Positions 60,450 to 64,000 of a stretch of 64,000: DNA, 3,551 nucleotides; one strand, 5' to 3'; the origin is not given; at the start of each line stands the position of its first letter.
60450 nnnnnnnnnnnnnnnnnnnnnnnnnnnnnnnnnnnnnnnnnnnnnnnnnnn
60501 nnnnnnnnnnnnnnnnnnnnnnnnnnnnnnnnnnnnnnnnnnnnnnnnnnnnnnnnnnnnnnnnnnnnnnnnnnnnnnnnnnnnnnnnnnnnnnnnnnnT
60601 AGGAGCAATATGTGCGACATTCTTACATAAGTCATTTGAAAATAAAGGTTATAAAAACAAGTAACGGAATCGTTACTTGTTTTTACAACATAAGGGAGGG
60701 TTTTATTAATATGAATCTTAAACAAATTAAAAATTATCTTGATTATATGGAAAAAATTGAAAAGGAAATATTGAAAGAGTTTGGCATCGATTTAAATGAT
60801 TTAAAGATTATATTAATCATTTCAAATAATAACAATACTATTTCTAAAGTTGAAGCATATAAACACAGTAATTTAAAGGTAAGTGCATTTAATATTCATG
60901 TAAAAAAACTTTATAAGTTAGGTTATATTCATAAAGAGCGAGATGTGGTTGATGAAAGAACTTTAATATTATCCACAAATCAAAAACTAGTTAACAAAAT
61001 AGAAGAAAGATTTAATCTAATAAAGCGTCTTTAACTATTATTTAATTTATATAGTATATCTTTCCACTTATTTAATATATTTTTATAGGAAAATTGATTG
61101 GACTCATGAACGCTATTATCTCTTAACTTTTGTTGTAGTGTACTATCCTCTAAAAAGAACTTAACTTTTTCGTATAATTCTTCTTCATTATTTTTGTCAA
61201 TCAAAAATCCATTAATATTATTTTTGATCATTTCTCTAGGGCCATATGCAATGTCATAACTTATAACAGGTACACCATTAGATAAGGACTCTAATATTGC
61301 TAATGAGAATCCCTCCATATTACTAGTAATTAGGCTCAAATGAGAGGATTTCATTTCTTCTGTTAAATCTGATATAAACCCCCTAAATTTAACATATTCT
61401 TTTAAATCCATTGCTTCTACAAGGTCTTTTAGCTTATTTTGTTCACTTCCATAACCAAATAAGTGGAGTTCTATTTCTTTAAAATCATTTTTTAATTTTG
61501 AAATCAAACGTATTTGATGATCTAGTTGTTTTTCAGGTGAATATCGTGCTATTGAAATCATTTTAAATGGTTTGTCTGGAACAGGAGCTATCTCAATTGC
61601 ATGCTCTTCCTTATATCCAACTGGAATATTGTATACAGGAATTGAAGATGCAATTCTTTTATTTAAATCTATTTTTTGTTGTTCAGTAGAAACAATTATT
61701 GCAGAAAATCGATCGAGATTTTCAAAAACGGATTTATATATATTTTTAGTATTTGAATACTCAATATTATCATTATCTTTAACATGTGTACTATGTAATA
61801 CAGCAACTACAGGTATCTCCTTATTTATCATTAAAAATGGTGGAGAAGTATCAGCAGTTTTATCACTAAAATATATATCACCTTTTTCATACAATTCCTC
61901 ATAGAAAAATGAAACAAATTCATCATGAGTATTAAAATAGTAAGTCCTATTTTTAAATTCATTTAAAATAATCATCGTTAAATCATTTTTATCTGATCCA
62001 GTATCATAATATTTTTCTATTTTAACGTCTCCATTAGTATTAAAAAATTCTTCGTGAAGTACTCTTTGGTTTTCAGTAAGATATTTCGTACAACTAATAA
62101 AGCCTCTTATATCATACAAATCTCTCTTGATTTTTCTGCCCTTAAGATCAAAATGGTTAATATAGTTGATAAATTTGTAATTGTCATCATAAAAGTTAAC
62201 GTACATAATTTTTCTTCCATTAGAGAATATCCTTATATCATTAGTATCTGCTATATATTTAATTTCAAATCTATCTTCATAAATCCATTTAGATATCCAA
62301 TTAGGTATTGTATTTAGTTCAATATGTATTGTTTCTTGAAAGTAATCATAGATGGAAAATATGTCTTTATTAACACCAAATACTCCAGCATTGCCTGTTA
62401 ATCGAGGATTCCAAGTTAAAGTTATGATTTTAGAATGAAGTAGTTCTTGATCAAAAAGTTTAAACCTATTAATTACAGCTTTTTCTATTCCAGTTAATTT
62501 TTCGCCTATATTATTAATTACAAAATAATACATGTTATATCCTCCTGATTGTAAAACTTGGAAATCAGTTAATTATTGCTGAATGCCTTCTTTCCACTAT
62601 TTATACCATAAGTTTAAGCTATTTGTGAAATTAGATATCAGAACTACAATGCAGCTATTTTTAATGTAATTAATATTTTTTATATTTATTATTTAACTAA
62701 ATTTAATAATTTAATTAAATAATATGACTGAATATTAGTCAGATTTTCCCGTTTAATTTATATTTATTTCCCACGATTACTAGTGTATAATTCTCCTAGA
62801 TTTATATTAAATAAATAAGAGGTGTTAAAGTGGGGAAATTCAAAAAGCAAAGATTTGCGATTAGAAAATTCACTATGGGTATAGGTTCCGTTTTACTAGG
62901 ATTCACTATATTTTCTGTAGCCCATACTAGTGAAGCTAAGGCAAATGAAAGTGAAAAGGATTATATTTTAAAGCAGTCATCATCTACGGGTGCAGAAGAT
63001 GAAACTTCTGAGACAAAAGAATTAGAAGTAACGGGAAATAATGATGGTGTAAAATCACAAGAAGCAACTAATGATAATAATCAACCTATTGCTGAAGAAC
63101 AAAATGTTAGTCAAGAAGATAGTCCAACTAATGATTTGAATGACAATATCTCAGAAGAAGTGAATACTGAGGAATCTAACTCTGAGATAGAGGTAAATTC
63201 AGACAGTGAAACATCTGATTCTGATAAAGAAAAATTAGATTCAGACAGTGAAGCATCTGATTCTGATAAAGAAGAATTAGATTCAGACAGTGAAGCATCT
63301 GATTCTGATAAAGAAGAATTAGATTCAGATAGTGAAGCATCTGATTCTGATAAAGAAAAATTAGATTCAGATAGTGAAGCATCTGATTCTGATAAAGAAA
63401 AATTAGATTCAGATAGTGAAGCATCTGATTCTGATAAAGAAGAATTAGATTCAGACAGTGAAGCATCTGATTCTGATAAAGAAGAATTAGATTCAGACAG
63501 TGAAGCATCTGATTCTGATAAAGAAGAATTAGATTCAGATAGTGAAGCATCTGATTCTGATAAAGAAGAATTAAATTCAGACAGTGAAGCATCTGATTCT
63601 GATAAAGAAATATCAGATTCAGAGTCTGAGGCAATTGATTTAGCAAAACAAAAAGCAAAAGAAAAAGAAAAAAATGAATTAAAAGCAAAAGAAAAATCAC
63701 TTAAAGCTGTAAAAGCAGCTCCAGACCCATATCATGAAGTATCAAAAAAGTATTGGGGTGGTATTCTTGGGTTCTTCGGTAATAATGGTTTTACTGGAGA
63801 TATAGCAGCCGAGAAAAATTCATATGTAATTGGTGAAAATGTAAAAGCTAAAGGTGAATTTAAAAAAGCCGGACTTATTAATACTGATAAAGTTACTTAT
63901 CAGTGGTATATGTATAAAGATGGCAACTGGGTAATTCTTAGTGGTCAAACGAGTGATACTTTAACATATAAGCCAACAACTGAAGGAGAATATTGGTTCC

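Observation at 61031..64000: Divergent TarM/SdgB-like glycosyltransferase next to a YSIRK surface protein with N-terminal acidic Ser-Asp tandem repeats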

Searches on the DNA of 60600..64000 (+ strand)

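Call 11: search_dna_similar(query=window:60600-64000:+, collection=plasmids, mode=near, max_rows=25)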
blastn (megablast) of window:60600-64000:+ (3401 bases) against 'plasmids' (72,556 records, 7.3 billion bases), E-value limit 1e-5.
No match.

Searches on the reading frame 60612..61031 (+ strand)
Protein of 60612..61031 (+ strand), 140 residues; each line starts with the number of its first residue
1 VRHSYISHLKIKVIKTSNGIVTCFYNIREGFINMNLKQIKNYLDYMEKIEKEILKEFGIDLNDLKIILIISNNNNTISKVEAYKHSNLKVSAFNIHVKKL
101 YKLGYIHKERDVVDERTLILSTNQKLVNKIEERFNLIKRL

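Call 8: search_protein_families(library=pfam, proteins=[window:60612-61031:+], max_evalue=0.01)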
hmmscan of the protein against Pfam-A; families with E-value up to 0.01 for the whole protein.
window:60612-61031:+ (140 aa): 4 families
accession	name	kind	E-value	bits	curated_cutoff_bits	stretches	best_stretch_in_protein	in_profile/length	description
PF22381.2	Staph_reg_Sar_Rot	-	7.2e-11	42.5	27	1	49-132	2-84/85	Transcriptional regulator SarA/Rot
PF13412.12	HTH_24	-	4.8e-05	23.3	21.9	1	60-106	2-47/48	Winged helix-turn-helix DNA-binding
PF12802.13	MarR_2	-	0.00026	21.5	27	1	58-116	2-60/61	MarR family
PF01047.28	MarR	-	0.00089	19.5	24.6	1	62-117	4-58/59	MarR family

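Call 9: search_protein_families(library=ncbifam, proteins=[window:60612-61031:+], max_evalue=0.01)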
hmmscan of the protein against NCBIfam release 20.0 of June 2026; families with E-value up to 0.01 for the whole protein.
window:60612-61031:+ (140 aa): 6 families
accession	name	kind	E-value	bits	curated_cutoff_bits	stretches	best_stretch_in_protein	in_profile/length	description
TIGR01889.1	Staph_reg_Sar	paralog_domain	7.7e-13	48.7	62.6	1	41-138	5-105/109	staphylococcal accessory regulator family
NF038268.1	TF_SarA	equivalog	6.6e-06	26.1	175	1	42-137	15-111/121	global transcriptional regulator SarA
NF047395.1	TransRegLtdR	equivalog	0.00035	20.3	250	1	47-125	36-114/166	transcriptional regulator LdtR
NF045593.1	bilirub_TF_BilQ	equivalog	0.0013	18.5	125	1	50-130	19-98/135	bilirubin utilization transcriptional regulator BilQ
NF010349.0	PRK13777.1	equivalog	0.0033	16.8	153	1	44-120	29-104/190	HTH-type transcriptional regulator Hpr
NF050133.1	TransRegFabT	equivalog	0.0098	16.2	200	0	59-135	27-104/138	fatty acid biosynthesis transcriptional regulator FabT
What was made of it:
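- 60612..61034 (+): SarA/Rot-family winged-helix regulator. The ORF is 140 aa from GTG 60612 or 107 aa from ATG 60711. It is convergent with the GT gene, and the two stop codons overlap (TTAA at 61031-61034). Pfam Staph_reg_Sar_Rot at E 7e-11 and TIGR01889 at E 8e-13, which is below its cut-off (calls 8, 9).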

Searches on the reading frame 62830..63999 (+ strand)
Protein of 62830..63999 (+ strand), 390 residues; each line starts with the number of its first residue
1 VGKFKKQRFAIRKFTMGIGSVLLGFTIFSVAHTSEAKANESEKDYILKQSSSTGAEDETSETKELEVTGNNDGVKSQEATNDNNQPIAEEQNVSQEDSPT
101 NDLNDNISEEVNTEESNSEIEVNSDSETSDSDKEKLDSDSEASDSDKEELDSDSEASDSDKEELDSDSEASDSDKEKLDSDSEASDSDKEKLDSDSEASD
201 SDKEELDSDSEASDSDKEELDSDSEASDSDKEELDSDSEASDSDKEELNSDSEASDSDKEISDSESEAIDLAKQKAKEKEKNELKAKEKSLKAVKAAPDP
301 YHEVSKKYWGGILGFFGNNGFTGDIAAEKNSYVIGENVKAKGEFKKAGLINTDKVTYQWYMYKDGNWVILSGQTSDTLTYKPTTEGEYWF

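Call 8: search_protein_families(library=pfam, proteins=[window:62830-63999:+], max_evalue=0.01)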
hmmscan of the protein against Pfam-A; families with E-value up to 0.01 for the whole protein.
window:62830-63999:+ (390 aa): 2 families
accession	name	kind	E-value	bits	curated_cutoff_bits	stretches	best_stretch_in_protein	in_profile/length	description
PF04650.22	YSIRK_signal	-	1.2e-07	31.9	20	1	5-28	2-25/26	YSIRK type signal peptide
PF07495.19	Y_Y_Y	-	8.5e-05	22.8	26.6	1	351-388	4-40/65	Y_Y_Y domain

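Call 9: search_protein_families(library=ncbifam, proteins=[window:62830-63999:+], max_evalue=0.01)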
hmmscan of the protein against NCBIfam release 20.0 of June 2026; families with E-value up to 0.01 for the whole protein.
window:62830-63999:+ (390 aa): 8 families
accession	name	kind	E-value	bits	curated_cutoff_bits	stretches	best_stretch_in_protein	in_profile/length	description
NF047351.1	lipase_YSIRK_Sa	exception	1.3e-09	37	650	1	5-290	2-289/704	YSIRK-targeted triacylglycerol lipase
NF033647.1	adhesin_LEA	equivalog_domain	6.8e-08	31.8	200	1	5-160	11-153/656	LEA family epithelial adhesin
TIGR01168.1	YSIRK_signal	domain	2e-07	30.7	20.2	1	4-35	6-34/40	YSIRK-type signal peptide-containing protein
NF040553.1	SGO_0316_fam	subfamily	2.2e-06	25.7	1400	1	2-156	2-155/1486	SGO_0316/SGO_0317 family LPXTG-anchored serine peptidase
NF012181.0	MSCRAMM_SdrD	exception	0.00081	16.9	2500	1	6-66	20-78/1379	MSCRAMM family adhesin SdrD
NF033845.1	MSCRAMM_ClfB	exception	0.00083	17.4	999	1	5-82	11-90/871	MSCRAMM family adhesin clumping factor ClfB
TIGR02168.1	SMC_prok_B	equivalog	0.0019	16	567.35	1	53-306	253-511/1181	chromosome segregation protein SMC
NF000535.3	MSCRAMM_SdrC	exception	0.0035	15.4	1700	1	5-85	17-95/963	MSCRAMM family adhesin SdrC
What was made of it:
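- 62830..64000 (+): Surface protein, 5' part only (390 aa); it runs off the window. YSIRK hits in calls 8 and 9.
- On YSIRK-G/S signal peptide proteins: 31.9 bits (cut-off 20) and 30.7 bits (cut-off 20.2) (calls 8, 9).
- Checked: It matches Pfam YSIRK_signal at 31.9 bits against a cut-off of 20, and TIGR01168 (calls 8, 9).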

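Call 12: find_homologous_proteins(query=window:62830-63999:+)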
Query window:62830-63999:+: 8000 candidates shared short words with the query, none scored E <= 0.001.
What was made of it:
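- Tried and rejected: The 390-aa query was swamped by low-complexity words (call 12).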
